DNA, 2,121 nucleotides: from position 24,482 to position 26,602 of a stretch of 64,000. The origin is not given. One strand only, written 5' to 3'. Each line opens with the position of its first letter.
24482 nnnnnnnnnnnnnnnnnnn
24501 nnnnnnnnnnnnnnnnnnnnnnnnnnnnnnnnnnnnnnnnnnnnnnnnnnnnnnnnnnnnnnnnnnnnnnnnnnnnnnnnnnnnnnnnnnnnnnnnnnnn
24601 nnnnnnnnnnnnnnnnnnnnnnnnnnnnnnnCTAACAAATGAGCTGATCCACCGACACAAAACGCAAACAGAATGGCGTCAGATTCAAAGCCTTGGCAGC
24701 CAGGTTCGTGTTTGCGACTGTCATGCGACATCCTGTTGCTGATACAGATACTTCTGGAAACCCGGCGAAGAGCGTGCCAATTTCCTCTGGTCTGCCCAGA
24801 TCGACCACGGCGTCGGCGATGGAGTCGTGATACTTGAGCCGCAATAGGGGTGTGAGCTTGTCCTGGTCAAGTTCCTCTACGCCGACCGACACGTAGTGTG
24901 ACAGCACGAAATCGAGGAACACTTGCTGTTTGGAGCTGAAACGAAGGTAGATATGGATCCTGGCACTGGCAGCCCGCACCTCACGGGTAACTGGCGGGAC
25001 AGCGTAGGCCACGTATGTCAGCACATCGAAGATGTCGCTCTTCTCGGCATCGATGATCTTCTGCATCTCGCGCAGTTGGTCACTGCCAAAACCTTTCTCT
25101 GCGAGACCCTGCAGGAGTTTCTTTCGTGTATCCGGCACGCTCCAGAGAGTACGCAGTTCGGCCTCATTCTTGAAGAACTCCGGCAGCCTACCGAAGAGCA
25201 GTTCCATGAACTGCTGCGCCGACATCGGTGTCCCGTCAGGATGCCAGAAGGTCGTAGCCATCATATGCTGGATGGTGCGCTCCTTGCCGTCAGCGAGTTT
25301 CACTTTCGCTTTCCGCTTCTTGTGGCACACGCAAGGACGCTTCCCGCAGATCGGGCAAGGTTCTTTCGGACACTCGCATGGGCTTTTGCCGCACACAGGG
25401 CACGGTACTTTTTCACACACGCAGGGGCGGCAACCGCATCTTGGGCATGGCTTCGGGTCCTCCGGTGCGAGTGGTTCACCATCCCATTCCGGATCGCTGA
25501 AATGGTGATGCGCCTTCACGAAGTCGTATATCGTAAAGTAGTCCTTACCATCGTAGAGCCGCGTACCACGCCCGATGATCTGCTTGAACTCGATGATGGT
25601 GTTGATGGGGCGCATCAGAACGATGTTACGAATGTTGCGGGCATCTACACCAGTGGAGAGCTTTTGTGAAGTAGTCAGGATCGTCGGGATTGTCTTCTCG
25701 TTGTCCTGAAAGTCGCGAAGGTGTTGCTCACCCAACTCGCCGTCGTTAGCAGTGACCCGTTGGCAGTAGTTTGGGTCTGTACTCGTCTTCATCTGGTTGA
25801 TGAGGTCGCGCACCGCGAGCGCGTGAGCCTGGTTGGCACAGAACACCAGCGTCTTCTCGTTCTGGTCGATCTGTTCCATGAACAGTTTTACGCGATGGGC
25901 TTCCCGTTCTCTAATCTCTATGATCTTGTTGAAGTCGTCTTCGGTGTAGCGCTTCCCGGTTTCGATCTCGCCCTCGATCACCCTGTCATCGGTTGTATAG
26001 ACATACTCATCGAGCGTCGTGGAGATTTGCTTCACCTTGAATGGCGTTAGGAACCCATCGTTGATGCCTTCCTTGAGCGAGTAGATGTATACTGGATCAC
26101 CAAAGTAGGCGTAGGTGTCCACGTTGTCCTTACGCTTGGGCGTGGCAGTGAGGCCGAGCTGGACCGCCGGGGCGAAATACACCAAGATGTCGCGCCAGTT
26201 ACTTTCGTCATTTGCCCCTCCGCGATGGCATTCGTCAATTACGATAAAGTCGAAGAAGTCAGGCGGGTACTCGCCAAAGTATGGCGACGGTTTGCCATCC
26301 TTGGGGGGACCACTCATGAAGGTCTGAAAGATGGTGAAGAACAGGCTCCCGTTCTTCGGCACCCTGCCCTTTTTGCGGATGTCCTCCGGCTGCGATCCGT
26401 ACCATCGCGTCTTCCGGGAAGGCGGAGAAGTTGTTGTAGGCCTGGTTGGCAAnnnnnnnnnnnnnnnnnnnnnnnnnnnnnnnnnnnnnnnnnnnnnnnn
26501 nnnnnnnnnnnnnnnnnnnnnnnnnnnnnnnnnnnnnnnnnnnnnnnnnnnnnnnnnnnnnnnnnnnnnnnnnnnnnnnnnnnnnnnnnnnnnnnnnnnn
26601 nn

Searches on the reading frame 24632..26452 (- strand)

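Call 11: search_protein_families(library=pfam, proteins=[window:24632-26452:-], max_evalue=0.01)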
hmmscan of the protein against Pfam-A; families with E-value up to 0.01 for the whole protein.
window:24632-26452:- (606 aa): 4 families
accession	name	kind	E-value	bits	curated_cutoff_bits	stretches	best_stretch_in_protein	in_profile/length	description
PF08463.15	EcoEI_R_C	-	1e-26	94.4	24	1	413-565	1-158/163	EcoEI R protein C-terminal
PF04851.21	ResIII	-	7.4e-14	52.4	22.5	1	58-107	117-164/164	Type III restriction enzyme, res subunit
PF18766.7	SWI2_SNF2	-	2.1e-09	37.8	26.7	1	34-144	92-194/221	SWI2/SNF2 ATPase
PF00271.37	Helicase_C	-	3.9e-06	27.5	23.5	1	193-298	8-108/110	Helicase conserved C-terminal domain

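Call 84: search_protein_families(library=padloc, proteins=[window:24632-26452:-], max_evalue=0.001)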
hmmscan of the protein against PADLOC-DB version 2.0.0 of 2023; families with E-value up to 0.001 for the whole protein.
window:24632-26452:- (606 aa): 11 families
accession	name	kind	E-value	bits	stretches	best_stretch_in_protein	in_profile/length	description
PDLC03049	REase_I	-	1.3e-86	289.4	2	47-328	268-555/807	Type I restriction enzyme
PDLC03047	REase_I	-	5.2e-22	75.4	1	61-300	451-704/1107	Type I restriction enzyme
PDLC02707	PbeA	-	1.9e-20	71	1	69-314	381-632/672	PbeA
PDLC03659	mREase_IV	-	2.8e-20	69.8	1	63-316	332-570/945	Type IV methyl-directed restriction enzyme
PDLC03042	REase_I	-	1.1e-15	54.2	1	83-313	600-846/1170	Type I restriction enzyme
PDLC03658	mREase_IV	-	1.4e-15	54.1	1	62-314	331-560/953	Type IV methyl-directed restriction enzyme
PDLC02704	PbeA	-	8.1e-14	49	1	69-313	386-645/682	PbeA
PDLC02703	PbeA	-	2e-08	31.3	1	71-315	371-617/626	PbeA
PDLC03050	REase_I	-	1e-07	30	1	470-546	110-184/219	Type I restriction enzyme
PDLC02705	PbeA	-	5.9e-06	22.7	1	70-311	378-632/691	PbeA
PDLC03648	REase_III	-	3.8e-05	20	1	68-303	133-358/871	Type III restriction enzyme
